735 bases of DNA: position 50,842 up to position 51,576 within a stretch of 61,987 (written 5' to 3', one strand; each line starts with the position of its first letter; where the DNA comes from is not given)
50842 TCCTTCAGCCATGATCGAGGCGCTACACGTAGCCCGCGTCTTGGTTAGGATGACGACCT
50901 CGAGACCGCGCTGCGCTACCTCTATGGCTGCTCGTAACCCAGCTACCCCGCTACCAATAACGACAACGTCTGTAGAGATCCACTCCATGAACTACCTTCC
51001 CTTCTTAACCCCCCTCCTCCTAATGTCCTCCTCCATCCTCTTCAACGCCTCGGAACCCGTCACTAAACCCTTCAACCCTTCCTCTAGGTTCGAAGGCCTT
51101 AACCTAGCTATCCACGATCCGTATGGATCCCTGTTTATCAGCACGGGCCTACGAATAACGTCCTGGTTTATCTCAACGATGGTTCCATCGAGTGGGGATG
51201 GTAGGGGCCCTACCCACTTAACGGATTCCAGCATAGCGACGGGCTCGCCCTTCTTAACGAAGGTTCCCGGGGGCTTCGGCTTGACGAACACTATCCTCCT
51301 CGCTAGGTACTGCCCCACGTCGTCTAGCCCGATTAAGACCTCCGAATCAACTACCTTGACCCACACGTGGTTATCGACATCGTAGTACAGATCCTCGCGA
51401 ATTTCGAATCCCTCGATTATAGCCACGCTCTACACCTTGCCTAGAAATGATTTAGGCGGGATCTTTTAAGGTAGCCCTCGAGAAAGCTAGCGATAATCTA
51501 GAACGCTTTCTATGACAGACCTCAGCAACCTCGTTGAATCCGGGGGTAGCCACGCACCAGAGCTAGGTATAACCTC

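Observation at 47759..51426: Lipoyl-carrier (GcvH-like) gene translationally coupled to a soluble TfrAB-type thiol:fumarate-reductase-like enzyme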

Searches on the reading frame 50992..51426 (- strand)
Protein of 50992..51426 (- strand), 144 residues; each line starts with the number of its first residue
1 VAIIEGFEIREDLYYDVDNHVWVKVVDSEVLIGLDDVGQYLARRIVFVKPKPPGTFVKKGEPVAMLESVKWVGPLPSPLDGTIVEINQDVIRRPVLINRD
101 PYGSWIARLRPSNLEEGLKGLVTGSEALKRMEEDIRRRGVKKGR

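Call 5: search_protein_families(library=pfam, proteins=[window:50992-51426:-], max_evalue=0.01)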
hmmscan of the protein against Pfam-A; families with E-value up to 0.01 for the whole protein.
window:50992-51426:- (144 aa): 2 families
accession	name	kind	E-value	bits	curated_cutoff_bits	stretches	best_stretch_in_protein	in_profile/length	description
PF01597.25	GCV_H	-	1.2e-32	112.9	22.2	1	14-133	2-121/122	Glycine cleavage H-protein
PF00364.28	Biotin_lipoyl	-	7.4e-05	22.9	22.1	1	51-89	21-59/73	Biotin-requiring enzyme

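Call 6: list_cluster_members(proteins=[window:50992-51426:-, window:49300-50988:-, window:47759-49387:-, window:47759-49303:-])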
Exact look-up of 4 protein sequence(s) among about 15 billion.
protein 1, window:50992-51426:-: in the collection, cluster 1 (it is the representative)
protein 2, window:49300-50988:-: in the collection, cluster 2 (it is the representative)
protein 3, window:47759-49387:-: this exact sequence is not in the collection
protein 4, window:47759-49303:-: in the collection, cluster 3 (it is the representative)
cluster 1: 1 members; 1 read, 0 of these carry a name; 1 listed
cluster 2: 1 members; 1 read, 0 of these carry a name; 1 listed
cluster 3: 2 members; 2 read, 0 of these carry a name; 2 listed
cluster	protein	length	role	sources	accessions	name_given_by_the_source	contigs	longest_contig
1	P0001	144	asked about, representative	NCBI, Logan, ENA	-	-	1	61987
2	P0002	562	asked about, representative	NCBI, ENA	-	-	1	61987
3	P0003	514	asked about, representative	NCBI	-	-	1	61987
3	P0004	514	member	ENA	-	-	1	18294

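Call 8: find_homologous_proteins(query=window:50992-51426:-, max_evalue=0.00001)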
Query window:50992-51426:- (144 aa): 42 proteins with E <= 0.00001 among 84 candidates.
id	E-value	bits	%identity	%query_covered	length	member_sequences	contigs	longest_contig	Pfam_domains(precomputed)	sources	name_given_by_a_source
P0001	2.9e-89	315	100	100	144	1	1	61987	PF01597.26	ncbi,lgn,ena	-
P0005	7.8e-89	313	99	100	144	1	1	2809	PF01597.26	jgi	-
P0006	1.6e-78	280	85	100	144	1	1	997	PF01597.26,PF00364.29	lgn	-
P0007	1.5e-77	277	83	100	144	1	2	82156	PF01597.26,PF00364.29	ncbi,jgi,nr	ncbi:MAG: glycine cleavage system protein H [Crenarchaeota archaeon]|nr:glycine cleavage system prot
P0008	3.9e-73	262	79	100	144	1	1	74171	PF01597.26,PF00364.29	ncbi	-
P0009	1.2e-69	251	76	100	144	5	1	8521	PF01597.26,PF00364.29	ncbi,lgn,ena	-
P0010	6.0e-67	242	73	100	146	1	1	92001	PF01597.26,PF00364.29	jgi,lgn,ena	-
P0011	1.2e-64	235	73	100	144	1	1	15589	PF01597.26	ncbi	-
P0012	2.0e-64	234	74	100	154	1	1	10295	PF01597.26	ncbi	-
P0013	5.1e-64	233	72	100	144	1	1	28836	PF01597.26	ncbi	-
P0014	5.4e-64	233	71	99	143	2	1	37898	PF01597.26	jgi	-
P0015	1.7e-63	231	73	100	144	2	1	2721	PF01597.26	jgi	-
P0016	1.8e-63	231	70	99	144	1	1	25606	PF01597.26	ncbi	-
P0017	6.6e-63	229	70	100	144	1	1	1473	PF01597.26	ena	-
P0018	2.3e-62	228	67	100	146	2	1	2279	PF01597.26,PF00364.29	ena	-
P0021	4.3e-59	217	69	99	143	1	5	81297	PF01597.26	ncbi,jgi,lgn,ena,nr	ncbi:MAG: glycine cleavage system protein H [Thermoprotei archaeon]|nr:MAG: glycine cleavage system 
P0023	3.8e-47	178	59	99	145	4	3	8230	PF01597.26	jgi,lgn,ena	-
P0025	1.4e-30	124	45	97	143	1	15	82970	PF01597.26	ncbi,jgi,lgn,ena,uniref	ncbi:MAG: hypothetical protein QXH12_04995 [Candidatus Caldarchaeum sp.]|uniref:Probable glycine cle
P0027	9.0e-30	122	47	91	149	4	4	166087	PF01597.26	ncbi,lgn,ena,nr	ncbi:MAG: glycine cleavage system protein H [Candidatus Freyarchaeota archaeon]|nr:glycine cleavage 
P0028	5.0e-29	119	44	96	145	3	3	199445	PF01597.26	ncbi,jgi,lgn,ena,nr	ncbi:MAG: glycine cleavage system protein H [Thermoprotei archaeon]|nr:MAG: glycine cleavage system 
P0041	5.4e-19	87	38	85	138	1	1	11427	PF01597.26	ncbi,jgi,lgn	ncbi:MAG: glycine cleavage system protein GcvH [Candidatus Bathyarchaeia archaeon]|jgi:glycine cleav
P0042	1.4e-18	85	36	90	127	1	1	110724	PF01597.26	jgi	jgi:glycine cleavage system H protein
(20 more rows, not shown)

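Call 9: find_encoding_contigs(protein=P0007, flank=8000, max_places=2)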
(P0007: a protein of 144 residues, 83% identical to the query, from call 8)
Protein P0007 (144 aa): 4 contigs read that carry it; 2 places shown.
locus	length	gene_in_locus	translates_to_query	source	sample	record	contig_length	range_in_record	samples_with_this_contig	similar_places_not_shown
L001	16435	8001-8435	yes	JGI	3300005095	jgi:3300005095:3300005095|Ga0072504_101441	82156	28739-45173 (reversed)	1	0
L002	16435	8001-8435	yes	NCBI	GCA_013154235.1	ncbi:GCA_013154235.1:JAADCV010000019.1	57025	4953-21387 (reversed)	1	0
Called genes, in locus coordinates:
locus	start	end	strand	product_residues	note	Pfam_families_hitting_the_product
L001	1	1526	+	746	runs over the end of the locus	PF09826:Beta_propel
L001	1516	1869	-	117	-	-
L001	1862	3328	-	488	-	PF13481:AAA_25 (weak), PF03796:DnaB_C (faint), PF06745:ATPase, PF23442:DUF7125 (weak), PF06745:ATPase, PF13191:AAA_16 (weak), PF13481:AAA_25, PF13401:AAA_22 (weak), +10 more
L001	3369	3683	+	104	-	-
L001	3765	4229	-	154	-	-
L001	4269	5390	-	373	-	PF00535:Glycos_transf_2, PF13641:Glyco_tranf_2_3 (weak), PF04138:GtrA_DPMS_TM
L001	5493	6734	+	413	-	-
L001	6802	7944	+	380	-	-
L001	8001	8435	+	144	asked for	PF01597:GCV_H, PF00364:Biotin_lipoyl (weak)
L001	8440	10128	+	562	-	PF00890:FAD_binding_2, PF01266:DAO (weak), PF01946:Thi4 (faint), PF03486:HI0933_like, PF07992:Pyr_redox_2 (faint), PF12831:FAD_oxidored (weak), PF02910:Succ_DH_flav_C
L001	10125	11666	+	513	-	PF13085:Fer2_3, PF00111:Fer2 (weak), PF13183:Fer4_8, PF13187:Fer4_9 (weak), PF02754:CCG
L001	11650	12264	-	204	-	PF03692:CxxCxxCC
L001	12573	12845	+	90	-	-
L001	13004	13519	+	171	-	PF00583:Acetyltransf_1, PF13508:Acetyltransf_7 (weak), PF08445:FR47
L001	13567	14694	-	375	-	-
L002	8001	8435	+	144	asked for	PF01597:GCV_H, PF00364:Biotin_lipoyl (weak)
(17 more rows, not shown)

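Call 10: find_encoding_contigs(protein=P0021, flank=8000, max_places=2)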
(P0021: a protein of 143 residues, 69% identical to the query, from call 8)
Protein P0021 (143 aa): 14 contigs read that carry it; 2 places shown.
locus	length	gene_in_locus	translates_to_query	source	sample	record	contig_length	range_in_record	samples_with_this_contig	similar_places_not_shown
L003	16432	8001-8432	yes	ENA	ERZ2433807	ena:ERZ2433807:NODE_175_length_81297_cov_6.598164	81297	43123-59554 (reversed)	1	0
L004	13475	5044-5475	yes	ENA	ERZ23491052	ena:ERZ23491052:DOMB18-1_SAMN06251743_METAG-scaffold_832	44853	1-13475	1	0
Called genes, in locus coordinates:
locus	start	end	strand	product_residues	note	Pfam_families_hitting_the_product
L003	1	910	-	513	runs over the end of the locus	PF04513:Baculo_PEP_C (faint), PF07889:DUF1664 (faint), PF10805:DUF2730 (faint), PF01497:Peripla_BP_2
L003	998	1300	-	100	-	PF12802:MarR_2 (weak), PF01022:HTH_5 (weak), PF13412:HTH_24 (weak), PF09339:HTH_IclR (faint)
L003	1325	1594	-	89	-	-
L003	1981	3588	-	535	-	PF00654:Voltage_CLC, PF00571:CBS (faint)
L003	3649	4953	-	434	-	PF12679:ABC2_membrane_2, PF12698:ABC2_membrane_3, PF12730:ABC2_membrane_4 (weak), PF01061:ABC2_membrane (weak)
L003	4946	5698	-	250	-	PF00005:ABC_tran, PF13304:AAA_21 (faint)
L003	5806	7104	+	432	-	PF00939:Na_sulph_symp, PF02040:ArsB, PF16980:CitMHS_2 (weak), PF03600:CitMHS, PF00939:Na_sulph_symp (weak)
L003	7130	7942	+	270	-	-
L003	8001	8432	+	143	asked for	PF01597:GCV_H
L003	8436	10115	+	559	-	PF00890:FAD_binding_2, PF01266:DAO, PF01946:Thi4 (faint), PF03486:HI0933_like, PF07992:Pyr_redox_2 (weak), PF12831:FAD_oxidored, PF02910:Succ_DH_flav_C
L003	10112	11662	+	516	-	PF13085:Fer2_3, PF00111:Fer2 (weak), PF12838:Fer4_7, PF13183:Fer4_8, PF13187:Fer4_9, PF13237:Fer4_10, PF13484:Fer4_16 (weak), PF02754:CCG, +1 more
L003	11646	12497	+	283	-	PF13489:Methyltransf_23, PF01209:Ubie_methyltran (weak), PF05175:MTS (weak), PF13679:Methyltransf_32 (weak), PF13847:Methyltransf_31, PF08241:Methyltransf_11, PF08242:Methyltransf_12, PF13649:Methyltransf_25, +1 more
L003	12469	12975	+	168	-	-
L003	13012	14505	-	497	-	PF02789:Peptidase_M17_N, PF00883:Peptidase_M17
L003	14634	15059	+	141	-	-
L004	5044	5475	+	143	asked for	PF01597:GCV_H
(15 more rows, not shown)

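Call 11: find_encoding_contigs(protein=P0025, flank=8000, max_places=2)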
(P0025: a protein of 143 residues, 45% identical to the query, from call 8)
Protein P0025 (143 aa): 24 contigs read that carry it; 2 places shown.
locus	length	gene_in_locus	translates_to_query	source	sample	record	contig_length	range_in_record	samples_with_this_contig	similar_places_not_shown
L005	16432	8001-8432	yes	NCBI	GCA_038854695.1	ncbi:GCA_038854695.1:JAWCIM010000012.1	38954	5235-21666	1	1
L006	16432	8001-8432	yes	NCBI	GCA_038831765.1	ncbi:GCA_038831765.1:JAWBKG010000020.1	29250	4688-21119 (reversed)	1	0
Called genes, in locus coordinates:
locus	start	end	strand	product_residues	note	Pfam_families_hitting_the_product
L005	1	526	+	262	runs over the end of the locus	PF01791:DeoC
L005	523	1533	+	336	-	PF01959:DHQS, PF26558:DHQS_2nd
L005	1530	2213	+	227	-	PF01487:DHquinase_I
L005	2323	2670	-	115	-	PF01022:HTH_5, PF12840:HTH_20, PF21476:PF0610-like_N (weak)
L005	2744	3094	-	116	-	-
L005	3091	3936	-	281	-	PF02665:Nitrate_red_gam (weak)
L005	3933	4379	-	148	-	PF17179:Fer4_22 (faint), PF12838:Fer4_7 (faint), PF13484:Fer4_16 (faint), PF00037:Fer4 (faint), PF13237:Fer4_10 (weak), PF13183:Fer4_8, PF13187:Fer4_9 (weak), PF13534:Fer4_17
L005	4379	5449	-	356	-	PF00070:Pyr_redox (faint), PF00890:FAD_binding_2 (weak), PF01134:GIDA (faint), PF01266:DAO (weak), PF01494:FAD_binding_3 (weak), PF07992:Pyr_redox_2, PF12831:FAD_oxidored, PF13450:NAD_binding_8 (weak), +2 more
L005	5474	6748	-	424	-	PF13439:Glyco_transf_4 (faint), PF02754:CCG (weak)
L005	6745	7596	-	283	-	PF13183:Fer4_8, PF13187:Fer4_9, PF13237:Fer4_10 (weak), PF13534:Fer4_17 (weak)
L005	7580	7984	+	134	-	PF13686:DrsE_2 (faint), PF02635:DsrE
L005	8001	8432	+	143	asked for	PF01597:GCV_H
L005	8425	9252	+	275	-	PF21948:LplA-B_cat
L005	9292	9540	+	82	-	PF01206:TusA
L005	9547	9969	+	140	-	PF13686:DrsE_2, PF02635:DsrE, PF13686:DrsE_2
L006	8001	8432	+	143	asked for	PF01597:GCV_H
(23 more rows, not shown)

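Call 13: search_protein_families(library=ncbifam, proteins=[window:50992-51426:-], max_evalue=0.00001)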
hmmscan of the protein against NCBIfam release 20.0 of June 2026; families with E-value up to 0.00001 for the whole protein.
window:50992-51426:- (144 aa): 4 families
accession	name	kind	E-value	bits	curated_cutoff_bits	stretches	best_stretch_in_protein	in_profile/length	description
NF002270.0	PRK01202.1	subfamily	1.1e-31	109.3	117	1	8-133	3-128/129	glycine cleavage system protein GcvH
TIGR00527.1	gcvH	equivalog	4.2e-19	68.9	115.85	1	10-132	3-126/129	glycine cleavage system protein GcvH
TIGR03077.1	not_gcvH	equivalog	1.6e-09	37.7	144.05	1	15-109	1-97/110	glycine cleavage protein H-like protein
NF045810.1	GcvH_rel_desulf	equivalog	2.5e-09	37.1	150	1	7-124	10-128/167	GcvH-related protein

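Call 14: search_solved_structures(query=window:50992-51426:-, max_evalue=0.001, show_alignments=2)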
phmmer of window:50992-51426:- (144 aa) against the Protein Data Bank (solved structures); distinct sequences matched with E-value up to 0.001: 13.
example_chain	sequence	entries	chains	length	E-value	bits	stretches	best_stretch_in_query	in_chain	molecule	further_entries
1onl_A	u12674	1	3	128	1.2e-17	67.8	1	9-115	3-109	glycine cleavage system H protein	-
1dxm_A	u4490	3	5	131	5.2e-16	62.4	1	17-134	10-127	H PROTEIN | H PROTEIN OF THE GLYCINE CLEAVAGE SYSTEM | H-PROTEIN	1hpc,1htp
2ka7_A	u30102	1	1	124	1.3e-14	57.9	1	18-113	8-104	Glycine cleavage system H protein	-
1zko_A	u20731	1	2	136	1.6e-14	57.6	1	18-113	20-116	Glycine cleavage system H protein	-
3ift_A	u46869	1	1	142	5.2e-14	55.9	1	8-110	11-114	Glycine cleavage system H protein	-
3hgb_A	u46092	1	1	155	6.7e-14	55.6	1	8-110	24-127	Glycine cleavage system H protein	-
3mxu_A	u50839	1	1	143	8.1e-12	48.8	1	15-109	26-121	Glycine cleavage system H protein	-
3a8i_E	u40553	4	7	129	1.4e-11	48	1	13-123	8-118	Glycine cleavage system H protein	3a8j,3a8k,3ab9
3a7a_B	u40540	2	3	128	1.5e-11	48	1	13-123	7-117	Glycine cleavage system H protein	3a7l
2edg_A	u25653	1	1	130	5.9e-10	42.8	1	18-116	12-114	Glycine cleavage system H protein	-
3klr_A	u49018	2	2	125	9e-10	42.2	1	18-116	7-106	Glycine cleavage system H protein | Glycine cleavage system H protein, mitochondrial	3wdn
3tzu_A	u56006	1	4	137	1.4e-09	41.6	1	25-117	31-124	Glycine cleavage system H protein 1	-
8ugo_E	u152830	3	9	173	4.5e-09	39.9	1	18-116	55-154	Glycine cleavage system H protein, mitochondrial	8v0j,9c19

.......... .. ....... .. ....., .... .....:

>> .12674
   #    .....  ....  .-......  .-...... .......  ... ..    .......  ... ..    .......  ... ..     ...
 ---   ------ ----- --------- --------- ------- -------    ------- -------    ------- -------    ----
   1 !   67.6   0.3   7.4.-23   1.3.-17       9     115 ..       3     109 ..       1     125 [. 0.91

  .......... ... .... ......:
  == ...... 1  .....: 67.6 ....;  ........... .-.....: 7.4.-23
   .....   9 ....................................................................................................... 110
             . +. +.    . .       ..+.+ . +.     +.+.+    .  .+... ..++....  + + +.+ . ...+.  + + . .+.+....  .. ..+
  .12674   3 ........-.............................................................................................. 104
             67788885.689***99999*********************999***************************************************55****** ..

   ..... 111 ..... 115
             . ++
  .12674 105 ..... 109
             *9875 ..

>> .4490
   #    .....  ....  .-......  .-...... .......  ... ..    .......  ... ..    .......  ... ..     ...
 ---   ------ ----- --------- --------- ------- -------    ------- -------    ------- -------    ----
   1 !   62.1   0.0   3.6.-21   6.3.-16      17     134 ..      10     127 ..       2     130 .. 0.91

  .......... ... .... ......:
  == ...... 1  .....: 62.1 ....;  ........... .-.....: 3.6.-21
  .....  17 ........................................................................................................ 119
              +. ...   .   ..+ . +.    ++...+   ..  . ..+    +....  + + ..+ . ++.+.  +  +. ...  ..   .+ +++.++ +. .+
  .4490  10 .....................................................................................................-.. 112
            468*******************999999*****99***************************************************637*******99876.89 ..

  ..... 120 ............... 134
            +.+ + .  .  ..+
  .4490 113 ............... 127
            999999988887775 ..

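Call 15: find_encoding_contigs(protein=P0023, flank=8000, max_places=2)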
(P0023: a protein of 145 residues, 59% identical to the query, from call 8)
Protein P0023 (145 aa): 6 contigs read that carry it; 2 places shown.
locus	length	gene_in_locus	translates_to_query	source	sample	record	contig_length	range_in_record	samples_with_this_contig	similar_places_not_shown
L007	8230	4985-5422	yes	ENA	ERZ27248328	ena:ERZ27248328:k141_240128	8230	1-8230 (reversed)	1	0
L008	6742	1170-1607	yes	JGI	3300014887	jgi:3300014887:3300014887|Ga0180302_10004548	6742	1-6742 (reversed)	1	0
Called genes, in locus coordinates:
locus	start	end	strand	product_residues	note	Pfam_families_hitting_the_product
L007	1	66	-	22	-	?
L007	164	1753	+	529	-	PF00370:FGGY_N, PF02782:FGGY_C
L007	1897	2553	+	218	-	PF03807:F420_oxidored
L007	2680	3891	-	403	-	PF00465:Fe-ADH, PF13685:Fe-ADH_2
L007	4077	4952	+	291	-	PF01513:NAD_kinase, PF20143:NAD_kinase_C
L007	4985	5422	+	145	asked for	PF01597:GCV_H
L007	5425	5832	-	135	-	PF01597:GCV_H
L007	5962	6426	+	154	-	-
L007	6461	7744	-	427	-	PF00368:HMG-CoA_red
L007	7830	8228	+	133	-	?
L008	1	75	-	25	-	?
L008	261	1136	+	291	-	PF01513:NAD_kinase, PF20143:NAD_kinase_C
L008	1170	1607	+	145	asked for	PF01597:GCV_H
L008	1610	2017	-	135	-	PF01597:GCV_H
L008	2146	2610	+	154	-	-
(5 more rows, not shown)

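Call 16: find_encoding_contigs(protein=P0027, flank=8000, max_places=1)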
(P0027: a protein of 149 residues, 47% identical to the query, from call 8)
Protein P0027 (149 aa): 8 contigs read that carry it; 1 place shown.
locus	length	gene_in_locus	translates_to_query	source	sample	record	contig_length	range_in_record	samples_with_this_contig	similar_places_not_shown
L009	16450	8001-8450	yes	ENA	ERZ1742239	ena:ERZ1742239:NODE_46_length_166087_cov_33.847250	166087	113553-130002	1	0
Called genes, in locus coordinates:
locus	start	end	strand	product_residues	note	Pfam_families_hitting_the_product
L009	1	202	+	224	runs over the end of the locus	-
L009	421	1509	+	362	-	PF00037:Fer4 (weak), PF12797:Fer4_2 (faint), PF12837:Fer4_6 (faint), PF12838:Fer4_7, PF13187:Fer4_9 (weak), PF13237:Fer4_10, PF14697:Fer4_21 (weak), PF00037:Fer4 (weak)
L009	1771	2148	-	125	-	PF13534:Fer4_17 (faint), PF14697:Fer4_21 (faint), PF00037:Fer4 (weak), PF13237:Fer4_10 (weak), PF13183:Fer4_8 (weak), PF12838:Fer4_7, PF13187:Fer4_9, PF00037:Fer4 (weak), +3 more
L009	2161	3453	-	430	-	PF00146:NADHdh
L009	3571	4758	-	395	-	PF00374:NiFeSe_Hases, PF00346:Complex1_49kDa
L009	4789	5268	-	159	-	PF00329:Complex1_30kDa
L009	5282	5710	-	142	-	PF01058:Oxidored_q6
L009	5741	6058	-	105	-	PF00507:Oxidored_q4 (weak)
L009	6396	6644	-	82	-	-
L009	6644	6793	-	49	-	-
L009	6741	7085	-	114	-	-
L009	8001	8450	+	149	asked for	PF01597:GCV_H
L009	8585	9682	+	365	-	PF21948:LplA-B_cat, PF10437:Lip_prot_lig_C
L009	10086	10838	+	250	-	PF00586:AIRS (weak), PF02769:AIRS_C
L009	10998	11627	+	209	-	PF01914:MarC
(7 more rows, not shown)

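Call 17: find_encoding_contigs(protein=P0028, flank=8000, max_places=1)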
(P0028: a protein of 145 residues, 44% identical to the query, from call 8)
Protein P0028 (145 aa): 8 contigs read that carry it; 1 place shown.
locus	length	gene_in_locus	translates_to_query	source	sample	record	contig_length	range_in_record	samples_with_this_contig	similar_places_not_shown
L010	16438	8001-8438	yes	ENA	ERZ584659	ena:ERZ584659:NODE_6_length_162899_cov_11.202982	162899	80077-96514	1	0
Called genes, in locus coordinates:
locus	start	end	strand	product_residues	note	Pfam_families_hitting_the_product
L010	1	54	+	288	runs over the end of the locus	PF05569:Peptidase_M56 (weak), PF01435:Peptidase_M48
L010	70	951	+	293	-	-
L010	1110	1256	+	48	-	-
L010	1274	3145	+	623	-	PF00474:SSF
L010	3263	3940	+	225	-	-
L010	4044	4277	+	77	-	PF01206:TusA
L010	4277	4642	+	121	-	PF02635:DsrE, PF13686:DrsE_2 (weak)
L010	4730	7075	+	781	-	PF12831:FAD_oxidored, PF13450:NAD_binding_8, PF00037:Fer4, PF12837:Fer4_6, PF12838:Fer4_7, PF13187:Fer4_9, PF13237:Fer4_10, PF14697:Fer4_21, +16 more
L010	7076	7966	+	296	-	PF02754:CCG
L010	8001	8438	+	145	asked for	PF01597:GCV_H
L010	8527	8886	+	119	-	PF02635:DsrE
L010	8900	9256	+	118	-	PF02635:DsrE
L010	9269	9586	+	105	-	PF04077:DsrH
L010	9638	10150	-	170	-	PF13237:Fer4_10 (weak), PF12838:Fer4_7 (faint), PF13183:Fer4_8, PF13187:Fer4_9 (weak), PF13534:Fer4_17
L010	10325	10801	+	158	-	-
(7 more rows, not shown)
